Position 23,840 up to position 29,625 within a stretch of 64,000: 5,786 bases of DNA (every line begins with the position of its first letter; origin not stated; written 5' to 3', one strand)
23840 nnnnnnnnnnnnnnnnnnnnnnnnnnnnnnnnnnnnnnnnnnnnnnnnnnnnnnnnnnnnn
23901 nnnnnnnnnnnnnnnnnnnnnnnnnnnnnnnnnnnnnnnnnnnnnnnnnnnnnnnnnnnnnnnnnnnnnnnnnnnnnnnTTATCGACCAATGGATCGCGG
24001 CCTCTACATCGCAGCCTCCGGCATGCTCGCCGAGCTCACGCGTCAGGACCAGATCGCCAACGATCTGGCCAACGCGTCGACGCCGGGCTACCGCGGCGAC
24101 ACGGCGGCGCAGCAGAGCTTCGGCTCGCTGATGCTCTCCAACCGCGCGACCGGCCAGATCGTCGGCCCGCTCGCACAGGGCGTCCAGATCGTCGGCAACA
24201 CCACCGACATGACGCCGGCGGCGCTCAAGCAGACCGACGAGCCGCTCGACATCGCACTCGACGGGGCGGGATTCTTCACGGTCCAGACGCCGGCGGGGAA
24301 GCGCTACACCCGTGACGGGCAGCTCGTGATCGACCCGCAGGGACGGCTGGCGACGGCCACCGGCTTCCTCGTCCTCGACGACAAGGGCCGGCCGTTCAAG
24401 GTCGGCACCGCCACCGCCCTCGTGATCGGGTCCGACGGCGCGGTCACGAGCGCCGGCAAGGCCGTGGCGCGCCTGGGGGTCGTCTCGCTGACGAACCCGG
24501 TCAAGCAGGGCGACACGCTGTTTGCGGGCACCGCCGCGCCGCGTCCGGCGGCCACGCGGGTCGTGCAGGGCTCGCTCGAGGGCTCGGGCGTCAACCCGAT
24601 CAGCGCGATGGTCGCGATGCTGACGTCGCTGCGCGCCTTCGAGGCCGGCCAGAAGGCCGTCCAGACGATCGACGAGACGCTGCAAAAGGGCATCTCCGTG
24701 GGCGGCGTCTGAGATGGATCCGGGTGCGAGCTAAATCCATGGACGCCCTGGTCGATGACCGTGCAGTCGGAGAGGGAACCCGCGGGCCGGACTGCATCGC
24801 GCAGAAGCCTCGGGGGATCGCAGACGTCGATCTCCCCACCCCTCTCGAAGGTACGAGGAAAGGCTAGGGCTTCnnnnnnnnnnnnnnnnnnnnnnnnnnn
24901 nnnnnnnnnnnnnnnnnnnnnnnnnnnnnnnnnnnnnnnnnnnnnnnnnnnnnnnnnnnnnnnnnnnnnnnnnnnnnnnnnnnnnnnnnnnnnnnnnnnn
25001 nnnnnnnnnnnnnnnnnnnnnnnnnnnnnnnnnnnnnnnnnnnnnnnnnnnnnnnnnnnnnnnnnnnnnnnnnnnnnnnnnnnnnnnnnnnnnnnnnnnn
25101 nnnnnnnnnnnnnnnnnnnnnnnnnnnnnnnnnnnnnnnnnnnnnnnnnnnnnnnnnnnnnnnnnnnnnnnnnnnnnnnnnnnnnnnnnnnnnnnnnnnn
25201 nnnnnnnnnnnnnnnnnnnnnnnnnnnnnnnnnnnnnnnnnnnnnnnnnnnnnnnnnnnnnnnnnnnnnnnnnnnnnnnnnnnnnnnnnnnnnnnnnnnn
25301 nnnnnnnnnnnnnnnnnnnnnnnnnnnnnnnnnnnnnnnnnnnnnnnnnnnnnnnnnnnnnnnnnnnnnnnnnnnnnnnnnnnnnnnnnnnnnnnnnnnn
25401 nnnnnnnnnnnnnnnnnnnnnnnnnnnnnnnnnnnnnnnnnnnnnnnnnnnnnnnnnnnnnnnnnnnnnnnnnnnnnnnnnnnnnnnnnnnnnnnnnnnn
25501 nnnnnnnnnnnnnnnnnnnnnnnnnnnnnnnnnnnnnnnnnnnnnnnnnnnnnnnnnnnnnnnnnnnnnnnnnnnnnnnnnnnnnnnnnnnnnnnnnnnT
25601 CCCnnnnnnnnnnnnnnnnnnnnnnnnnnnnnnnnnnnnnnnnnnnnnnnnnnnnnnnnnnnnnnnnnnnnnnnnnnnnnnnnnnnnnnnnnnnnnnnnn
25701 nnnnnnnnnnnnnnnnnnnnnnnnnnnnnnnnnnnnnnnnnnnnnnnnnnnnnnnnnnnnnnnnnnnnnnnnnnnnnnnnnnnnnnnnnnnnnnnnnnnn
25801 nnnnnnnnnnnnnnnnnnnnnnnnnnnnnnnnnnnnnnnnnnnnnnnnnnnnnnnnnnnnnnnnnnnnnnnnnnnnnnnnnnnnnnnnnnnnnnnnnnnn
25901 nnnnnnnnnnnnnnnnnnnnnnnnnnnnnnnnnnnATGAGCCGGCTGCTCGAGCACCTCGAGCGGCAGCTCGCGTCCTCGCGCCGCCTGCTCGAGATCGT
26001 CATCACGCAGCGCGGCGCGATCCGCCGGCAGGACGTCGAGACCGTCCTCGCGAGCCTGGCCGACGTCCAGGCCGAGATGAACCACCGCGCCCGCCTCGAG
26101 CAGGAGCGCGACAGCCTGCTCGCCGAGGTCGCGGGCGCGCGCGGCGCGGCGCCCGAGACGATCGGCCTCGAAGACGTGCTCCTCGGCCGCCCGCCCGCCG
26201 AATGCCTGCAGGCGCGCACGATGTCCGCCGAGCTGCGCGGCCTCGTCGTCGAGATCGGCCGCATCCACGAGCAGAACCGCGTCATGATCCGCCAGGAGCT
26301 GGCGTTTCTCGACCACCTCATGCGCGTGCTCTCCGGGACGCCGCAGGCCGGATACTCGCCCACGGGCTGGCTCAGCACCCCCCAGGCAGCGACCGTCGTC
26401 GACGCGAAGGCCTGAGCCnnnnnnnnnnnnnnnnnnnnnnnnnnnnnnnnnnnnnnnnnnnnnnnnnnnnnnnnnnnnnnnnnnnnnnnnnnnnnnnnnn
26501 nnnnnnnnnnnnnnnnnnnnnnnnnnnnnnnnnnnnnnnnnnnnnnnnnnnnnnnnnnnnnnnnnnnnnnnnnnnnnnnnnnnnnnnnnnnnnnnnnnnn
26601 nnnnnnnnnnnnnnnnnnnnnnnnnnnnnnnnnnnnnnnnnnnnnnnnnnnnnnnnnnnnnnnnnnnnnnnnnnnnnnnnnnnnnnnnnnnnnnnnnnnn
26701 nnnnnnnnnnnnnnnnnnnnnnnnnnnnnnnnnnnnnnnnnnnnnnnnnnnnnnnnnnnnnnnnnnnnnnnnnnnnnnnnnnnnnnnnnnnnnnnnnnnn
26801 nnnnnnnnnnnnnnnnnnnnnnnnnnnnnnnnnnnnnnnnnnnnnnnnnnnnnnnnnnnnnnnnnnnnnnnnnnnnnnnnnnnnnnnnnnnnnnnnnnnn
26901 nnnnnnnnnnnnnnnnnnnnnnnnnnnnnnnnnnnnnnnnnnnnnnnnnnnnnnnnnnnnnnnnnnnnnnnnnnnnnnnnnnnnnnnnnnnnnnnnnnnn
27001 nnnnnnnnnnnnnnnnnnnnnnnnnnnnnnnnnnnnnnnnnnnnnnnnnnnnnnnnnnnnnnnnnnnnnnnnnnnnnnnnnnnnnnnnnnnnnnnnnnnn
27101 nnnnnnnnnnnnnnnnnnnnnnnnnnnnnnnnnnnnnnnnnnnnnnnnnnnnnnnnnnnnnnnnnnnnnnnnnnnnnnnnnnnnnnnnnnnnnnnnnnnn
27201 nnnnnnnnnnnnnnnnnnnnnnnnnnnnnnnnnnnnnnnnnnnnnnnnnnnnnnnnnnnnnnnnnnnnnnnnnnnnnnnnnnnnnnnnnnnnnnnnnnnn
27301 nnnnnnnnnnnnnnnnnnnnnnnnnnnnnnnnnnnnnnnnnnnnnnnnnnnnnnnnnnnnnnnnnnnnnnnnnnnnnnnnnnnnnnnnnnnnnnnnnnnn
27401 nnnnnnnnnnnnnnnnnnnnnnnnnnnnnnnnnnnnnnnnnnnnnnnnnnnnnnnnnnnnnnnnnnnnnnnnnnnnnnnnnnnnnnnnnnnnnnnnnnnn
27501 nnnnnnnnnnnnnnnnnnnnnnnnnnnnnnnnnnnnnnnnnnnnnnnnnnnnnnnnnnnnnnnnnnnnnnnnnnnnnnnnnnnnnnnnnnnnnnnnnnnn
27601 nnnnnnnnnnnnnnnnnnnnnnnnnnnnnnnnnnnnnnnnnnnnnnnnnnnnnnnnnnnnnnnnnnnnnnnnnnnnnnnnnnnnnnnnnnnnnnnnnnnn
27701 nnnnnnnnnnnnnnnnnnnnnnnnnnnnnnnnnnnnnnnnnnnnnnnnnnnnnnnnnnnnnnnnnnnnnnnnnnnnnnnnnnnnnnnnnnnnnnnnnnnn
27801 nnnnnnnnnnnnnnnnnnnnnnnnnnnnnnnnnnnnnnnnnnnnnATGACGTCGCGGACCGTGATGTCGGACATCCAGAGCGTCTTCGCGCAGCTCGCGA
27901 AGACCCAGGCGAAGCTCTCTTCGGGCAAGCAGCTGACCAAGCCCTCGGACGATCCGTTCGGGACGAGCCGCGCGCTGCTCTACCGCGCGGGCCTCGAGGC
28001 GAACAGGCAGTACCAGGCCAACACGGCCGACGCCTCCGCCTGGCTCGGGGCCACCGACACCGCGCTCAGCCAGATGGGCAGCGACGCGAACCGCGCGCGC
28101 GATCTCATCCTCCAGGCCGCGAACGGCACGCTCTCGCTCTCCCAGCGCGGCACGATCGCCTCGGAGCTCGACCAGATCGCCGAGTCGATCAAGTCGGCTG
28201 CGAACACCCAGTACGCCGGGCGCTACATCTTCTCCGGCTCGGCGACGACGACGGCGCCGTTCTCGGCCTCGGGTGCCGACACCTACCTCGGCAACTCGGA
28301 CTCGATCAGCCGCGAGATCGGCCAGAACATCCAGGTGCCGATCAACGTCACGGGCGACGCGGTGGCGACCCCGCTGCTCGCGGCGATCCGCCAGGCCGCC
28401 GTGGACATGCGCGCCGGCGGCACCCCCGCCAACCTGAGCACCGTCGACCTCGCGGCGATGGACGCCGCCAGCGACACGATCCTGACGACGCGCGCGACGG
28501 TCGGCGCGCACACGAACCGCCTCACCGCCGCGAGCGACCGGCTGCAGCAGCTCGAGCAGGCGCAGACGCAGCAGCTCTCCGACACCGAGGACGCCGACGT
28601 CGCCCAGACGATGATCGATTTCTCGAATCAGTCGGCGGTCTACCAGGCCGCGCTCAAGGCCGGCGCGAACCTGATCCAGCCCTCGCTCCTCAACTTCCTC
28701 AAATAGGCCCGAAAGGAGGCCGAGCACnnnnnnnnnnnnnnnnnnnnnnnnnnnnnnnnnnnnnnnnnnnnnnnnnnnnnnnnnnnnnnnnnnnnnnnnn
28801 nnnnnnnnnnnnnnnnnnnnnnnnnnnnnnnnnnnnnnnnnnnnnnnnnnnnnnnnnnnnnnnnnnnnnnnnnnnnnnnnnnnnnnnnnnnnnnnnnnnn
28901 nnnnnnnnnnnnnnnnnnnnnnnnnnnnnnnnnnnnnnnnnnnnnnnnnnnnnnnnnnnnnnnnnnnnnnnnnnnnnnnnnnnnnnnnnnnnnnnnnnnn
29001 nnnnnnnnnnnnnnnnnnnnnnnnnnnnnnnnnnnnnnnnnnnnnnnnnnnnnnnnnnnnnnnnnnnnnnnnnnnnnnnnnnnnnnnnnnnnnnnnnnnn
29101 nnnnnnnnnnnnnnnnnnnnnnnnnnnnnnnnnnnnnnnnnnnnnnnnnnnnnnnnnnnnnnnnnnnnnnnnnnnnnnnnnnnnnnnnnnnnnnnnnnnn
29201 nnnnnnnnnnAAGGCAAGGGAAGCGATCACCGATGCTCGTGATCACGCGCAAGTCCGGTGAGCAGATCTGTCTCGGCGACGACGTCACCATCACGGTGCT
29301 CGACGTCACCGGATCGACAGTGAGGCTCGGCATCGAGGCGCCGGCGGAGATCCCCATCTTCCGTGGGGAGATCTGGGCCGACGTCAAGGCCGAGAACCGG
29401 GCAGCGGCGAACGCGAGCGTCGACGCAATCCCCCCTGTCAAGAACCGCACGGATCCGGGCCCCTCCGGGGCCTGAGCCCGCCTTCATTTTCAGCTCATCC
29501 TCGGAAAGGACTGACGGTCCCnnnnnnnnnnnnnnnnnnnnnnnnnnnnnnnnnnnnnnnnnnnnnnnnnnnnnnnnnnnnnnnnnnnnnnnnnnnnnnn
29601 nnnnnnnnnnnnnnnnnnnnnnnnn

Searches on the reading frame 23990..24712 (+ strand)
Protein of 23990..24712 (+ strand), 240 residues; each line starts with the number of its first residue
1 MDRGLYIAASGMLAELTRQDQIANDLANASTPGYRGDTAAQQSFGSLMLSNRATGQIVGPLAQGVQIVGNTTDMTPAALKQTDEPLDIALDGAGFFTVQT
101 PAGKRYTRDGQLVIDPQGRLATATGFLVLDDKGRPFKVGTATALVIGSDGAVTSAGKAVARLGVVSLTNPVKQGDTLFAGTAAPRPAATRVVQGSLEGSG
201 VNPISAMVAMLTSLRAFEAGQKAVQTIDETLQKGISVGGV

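Call 18: search_protein_families(library=pfam, proteins=[window:23990-24712:+], max_evalue=0.001)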
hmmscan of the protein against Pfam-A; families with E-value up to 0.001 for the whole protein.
window:23990-24712:+ (240 aa): 3 families
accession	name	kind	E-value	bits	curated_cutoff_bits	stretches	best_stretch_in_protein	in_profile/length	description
PF06429.18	Flg_bbr_C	-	1.5e-15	56.9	23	1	193-236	2-45/46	Flagellar basal body rod FlgEFG protein C-terminal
PF22692.1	LlgE_F_G_D1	-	2.2e-12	47.4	27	1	89-153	1-63/64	Flagellar hook protein FlgE/F/G D1 domain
PF00460.25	Flg_bb_rod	-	9.5e-07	29.1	20.7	1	5-35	1-31/31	Flagella basal body rod protein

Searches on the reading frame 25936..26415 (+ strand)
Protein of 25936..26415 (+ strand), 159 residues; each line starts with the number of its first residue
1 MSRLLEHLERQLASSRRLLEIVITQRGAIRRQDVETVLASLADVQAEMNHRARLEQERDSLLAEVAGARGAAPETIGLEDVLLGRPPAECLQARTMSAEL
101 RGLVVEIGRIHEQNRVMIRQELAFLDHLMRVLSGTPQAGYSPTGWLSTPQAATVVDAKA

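Call 18: search_protein_families(library=pfam, proteins=[window:25936-26415:+], max_evalue=0.001)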
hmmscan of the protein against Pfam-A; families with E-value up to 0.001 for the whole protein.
window:25936-26415:+ (159 aa): 1 family
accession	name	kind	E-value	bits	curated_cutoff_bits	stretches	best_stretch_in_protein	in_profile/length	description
PF05130.17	FlgN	-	1.6e-15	58.3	30.5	1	1-144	1-143/147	FlgN protein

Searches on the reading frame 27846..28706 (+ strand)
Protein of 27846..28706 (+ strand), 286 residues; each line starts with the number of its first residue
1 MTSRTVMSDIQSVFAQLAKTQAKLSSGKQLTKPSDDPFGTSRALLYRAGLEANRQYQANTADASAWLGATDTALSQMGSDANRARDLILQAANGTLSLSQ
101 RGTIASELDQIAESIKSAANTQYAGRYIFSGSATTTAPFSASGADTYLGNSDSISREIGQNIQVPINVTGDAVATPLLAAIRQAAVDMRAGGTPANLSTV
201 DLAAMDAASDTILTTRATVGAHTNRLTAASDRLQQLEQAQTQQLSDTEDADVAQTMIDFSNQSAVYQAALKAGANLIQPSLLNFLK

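Call 18: search_protein_families(library=pfam, proteins=[window:27846-28706:+], max_evalue=0.001)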
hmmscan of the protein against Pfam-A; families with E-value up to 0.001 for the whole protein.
window:27846-28706:+ (286 aa): 2 families
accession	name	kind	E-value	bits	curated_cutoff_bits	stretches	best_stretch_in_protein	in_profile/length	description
PF00669.25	Flagellin_N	-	3.2e-21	76.3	26.6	1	4-134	8-139/139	Bacterial flagellin N-terminal helical region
PF00700.27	Flagellin_C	-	2.1e-07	31.6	23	1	203-285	2-86/86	Bacterial flagellin C-terminal helical region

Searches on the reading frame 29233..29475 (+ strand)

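Call 37: search_protein_families(library=pfam, proteins=[window:29233-29475:+], max_evalue=0.01)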
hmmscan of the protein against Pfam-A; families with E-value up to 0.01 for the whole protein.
window:29233-29475:+ (80 aa): 1 family
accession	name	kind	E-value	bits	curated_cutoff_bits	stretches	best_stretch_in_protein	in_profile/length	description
PF02599.21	CsrA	-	3e-22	78.8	27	1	1-52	1-52/53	Global regulator protein family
